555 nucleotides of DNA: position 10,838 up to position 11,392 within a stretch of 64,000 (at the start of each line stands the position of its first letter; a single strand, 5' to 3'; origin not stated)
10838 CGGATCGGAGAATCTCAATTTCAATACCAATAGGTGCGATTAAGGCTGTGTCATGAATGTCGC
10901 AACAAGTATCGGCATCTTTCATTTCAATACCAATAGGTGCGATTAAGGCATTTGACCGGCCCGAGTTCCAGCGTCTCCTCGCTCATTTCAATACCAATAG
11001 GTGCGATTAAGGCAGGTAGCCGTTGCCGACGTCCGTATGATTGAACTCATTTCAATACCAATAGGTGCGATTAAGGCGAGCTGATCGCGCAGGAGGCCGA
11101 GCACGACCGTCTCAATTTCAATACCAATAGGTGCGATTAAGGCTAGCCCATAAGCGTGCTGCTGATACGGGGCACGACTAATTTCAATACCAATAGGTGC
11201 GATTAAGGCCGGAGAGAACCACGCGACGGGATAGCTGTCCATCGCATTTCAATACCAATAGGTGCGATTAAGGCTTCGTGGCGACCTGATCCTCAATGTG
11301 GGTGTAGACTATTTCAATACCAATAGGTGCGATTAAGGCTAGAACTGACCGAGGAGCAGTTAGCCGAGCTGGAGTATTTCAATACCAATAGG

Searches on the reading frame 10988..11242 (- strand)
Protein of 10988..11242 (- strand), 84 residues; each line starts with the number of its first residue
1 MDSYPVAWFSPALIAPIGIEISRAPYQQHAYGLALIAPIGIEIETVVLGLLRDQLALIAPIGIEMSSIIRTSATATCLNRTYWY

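Call 81: search_protein_families(library=padloc, proteins=[window:10988-11242:-], max_evalue=1)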
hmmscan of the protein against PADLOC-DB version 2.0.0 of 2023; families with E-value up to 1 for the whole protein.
window:10988-11242:- (84 aa): 1 family
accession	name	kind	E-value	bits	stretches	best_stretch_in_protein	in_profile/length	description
PDLC00210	KwaA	-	0.025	12.8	1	6-54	11-59/169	Unknown function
